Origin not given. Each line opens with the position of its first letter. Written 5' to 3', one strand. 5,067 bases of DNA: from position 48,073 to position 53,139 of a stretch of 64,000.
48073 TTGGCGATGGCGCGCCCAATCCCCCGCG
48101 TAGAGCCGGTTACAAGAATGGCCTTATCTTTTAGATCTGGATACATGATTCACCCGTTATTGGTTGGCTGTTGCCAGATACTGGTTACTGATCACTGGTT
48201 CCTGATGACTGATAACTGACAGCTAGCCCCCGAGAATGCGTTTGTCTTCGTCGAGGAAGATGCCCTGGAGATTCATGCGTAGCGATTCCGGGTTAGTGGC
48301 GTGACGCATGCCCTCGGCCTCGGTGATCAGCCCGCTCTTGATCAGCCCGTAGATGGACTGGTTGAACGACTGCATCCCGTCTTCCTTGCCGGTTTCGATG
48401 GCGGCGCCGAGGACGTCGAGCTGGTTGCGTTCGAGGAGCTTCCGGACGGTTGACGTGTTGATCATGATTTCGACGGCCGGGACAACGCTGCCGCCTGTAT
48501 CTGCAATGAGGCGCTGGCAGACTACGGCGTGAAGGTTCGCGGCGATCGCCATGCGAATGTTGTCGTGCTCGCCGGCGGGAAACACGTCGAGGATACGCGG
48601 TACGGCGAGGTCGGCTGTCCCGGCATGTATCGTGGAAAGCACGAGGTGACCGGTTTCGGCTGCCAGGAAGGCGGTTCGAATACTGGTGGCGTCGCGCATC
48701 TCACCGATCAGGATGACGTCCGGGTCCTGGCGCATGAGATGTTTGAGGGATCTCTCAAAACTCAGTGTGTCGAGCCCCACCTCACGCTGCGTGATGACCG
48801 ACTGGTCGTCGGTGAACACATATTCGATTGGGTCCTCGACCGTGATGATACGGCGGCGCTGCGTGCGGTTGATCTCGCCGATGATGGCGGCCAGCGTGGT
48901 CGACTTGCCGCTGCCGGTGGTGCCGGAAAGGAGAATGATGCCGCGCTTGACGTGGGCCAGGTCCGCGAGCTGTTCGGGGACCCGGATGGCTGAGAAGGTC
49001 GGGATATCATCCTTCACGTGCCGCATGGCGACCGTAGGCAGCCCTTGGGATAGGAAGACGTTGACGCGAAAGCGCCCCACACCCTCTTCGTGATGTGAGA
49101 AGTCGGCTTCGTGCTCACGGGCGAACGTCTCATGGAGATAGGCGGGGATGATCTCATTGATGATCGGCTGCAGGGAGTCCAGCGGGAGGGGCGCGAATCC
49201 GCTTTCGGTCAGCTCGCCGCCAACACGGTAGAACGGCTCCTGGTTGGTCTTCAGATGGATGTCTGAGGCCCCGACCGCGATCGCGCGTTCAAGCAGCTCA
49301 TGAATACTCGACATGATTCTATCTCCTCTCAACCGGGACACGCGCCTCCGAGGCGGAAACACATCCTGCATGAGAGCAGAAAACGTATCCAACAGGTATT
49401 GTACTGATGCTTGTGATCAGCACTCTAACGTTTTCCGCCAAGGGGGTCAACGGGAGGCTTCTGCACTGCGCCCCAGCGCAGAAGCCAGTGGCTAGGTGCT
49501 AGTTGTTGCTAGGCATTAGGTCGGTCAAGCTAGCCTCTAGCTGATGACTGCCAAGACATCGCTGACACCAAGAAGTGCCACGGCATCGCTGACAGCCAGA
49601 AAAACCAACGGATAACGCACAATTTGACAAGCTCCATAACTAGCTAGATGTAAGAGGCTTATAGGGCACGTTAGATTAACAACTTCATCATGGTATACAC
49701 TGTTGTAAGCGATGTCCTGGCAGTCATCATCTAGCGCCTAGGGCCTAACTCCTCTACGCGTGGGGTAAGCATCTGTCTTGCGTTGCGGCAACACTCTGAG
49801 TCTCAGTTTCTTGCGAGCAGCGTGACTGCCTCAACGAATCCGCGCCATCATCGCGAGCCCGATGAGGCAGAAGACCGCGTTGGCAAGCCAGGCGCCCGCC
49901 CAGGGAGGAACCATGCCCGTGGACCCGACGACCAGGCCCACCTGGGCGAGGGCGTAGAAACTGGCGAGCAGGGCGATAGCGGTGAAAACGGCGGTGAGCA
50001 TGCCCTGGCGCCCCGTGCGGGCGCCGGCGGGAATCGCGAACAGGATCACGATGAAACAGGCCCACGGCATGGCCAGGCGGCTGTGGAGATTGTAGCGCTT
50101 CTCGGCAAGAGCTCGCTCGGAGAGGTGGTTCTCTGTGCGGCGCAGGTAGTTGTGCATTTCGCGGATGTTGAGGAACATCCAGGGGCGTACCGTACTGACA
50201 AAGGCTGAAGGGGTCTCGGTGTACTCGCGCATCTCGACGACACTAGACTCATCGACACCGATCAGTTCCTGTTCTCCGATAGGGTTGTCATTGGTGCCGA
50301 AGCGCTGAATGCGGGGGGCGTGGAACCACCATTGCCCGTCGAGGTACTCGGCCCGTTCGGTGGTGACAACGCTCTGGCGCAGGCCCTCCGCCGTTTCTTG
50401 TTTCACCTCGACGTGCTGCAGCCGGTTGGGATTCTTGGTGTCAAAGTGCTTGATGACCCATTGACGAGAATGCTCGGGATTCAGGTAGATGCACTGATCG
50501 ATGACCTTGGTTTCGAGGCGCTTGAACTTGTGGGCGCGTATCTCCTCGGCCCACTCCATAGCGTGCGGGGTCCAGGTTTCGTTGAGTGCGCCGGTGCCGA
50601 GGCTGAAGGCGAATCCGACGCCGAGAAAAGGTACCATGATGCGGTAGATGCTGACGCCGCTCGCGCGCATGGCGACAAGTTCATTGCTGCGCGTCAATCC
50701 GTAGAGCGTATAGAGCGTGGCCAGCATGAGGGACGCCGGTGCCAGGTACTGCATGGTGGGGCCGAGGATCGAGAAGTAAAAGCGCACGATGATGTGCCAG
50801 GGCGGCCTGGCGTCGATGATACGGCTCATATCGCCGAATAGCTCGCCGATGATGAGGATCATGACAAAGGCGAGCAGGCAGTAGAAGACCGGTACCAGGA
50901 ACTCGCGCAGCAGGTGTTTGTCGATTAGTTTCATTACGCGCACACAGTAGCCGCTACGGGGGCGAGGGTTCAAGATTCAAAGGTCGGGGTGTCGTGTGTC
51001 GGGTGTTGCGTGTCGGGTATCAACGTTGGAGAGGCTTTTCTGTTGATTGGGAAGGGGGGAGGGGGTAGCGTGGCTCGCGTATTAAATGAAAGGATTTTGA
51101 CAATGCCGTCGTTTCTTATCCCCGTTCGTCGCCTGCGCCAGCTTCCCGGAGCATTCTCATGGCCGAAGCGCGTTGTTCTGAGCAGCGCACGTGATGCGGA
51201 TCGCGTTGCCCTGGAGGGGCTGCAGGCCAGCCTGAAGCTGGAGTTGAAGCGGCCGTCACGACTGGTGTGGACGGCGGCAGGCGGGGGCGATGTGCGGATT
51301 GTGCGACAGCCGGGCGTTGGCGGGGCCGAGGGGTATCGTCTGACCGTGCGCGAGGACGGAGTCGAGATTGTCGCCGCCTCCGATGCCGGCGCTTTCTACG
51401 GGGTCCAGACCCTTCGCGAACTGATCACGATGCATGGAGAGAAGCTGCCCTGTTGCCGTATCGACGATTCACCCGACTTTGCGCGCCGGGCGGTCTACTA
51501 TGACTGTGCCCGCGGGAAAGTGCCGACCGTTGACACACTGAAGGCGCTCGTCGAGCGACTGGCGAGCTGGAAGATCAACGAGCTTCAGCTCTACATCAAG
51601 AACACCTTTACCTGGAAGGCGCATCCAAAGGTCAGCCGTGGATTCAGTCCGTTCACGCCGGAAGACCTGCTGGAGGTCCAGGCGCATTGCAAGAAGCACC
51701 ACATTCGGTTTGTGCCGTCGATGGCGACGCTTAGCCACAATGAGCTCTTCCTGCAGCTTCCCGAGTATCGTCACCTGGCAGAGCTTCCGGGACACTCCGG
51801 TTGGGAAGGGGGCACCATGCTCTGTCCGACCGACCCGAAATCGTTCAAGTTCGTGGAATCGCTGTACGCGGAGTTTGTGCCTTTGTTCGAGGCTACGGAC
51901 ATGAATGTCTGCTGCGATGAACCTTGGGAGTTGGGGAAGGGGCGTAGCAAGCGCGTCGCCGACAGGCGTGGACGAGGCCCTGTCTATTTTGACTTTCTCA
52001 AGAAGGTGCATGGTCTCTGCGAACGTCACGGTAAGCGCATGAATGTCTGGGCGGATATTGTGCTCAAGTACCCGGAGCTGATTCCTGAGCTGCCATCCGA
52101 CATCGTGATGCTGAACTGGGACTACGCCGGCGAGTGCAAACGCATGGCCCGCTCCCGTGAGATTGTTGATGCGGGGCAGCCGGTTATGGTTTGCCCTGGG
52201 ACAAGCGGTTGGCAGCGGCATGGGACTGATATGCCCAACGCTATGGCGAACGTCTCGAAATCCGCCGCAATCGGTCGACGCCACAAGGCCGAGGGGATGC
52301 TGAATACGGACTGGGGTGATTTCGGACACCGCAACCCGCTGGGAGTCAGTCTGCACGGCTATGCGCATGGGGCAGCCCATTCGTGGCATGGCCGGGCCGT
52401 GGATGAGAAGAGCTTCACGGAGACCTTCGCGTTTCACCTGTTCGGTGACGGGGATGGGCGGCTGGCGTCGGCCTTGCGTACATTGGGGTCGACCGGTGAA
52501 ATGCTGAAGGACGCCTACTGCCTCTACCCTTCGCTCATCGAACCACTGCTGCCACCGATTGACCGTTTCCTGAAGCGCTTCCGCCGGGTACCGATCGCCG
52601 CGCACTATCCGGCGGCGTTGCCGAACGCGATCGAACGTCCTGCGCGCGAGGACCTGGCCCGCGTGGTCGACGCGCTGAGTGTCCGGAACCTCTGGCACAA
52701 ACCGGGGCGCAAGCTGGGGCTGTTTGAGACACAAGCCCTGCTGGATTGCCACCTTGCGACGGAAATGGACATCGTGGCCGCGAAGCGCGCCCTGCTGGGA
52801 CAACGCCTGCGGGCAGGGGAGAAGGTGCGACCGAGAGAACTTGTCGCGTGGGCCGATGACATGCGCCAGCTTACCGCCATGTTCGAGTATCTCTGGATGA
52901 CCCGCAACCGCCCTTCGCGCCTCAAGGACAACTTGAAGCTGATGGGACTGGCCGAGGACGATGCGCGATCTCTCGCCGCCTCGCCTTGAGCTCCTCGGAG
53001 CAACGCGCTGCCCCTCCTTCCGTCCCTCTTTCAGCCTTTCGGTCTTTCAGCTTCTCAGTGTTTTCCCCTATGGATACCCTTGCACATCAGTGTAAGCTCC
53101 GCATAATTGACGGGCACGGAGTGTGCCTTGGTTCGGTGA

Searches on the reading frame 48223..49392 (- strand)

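Call 64: search_protein_families(library=pfam, proteins=[window:48223-49392:-], max_evalue=0.00001)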
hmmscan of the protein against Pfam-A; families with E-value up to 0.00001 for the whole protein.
window:48223-49392:- (389 aa): 1 family
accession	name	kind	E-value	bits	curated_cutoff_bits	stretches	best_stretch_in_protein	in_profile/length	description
PF00437.27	T2SSE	-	2.1e-43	148.9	24.9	1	140-297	132-279/370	Type II/IV secretion system protein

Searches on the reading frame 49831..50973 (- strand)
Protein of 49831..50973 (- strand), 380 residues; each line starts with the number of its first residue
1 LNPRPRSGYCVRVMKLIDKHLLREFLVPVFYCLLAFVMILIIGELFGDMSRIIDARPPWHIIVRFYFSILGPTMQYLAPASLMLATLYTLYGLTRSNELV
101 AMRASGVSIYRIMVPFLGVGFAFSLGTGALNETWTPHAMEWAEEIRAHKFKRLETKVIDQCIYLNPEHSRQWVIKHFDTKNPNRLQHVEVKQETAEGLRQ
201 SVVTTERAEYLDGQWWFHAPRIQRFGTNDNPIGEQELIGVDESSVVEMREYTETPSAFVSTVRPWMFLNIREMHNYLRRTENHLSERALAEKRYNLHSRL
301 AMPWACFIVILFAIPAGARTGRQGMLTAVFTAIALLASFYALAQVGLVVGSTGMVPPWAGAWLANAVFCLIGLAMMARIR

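Call 64: search_protein_families(library=pfam, proteins=[window:49831-50973:-], max_evalue=0.00001)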
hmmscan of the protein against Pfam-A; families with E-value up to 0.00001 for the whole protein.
window:49831-50973:- (380 aa): 1 family
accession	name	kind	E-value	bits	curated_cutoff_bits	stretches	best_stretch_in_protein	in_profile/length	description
PF03739.19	LptF_LptG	-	9.8e-60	202.9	27.9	1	19-378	1-353/353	Lipopolysaccharide export system permease LptF/LptG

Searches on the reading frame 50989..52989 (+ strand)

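Call 64: search_protein_families(library=pfam, proteins=[window:50989-52989:+], max_evalue=0.00001)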
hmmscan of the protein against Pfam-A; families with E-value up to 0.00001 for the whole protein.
window:50989-52989:+ (666 aa): 2 families
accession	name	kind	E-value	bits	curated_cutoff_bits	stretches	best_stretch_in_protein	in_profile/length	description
PF02838.20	Glyco_hydro_20b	-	1.6e-19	71.3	26.1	1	46-160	8-123/124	Glycosyl hydrolase family 20, domain 2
PF00728.28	Glyco_hydro_20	-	1.2e-14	54.9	22.3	1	164-405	1-263/348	Glycosyl hydrolase family 20, catalytic domain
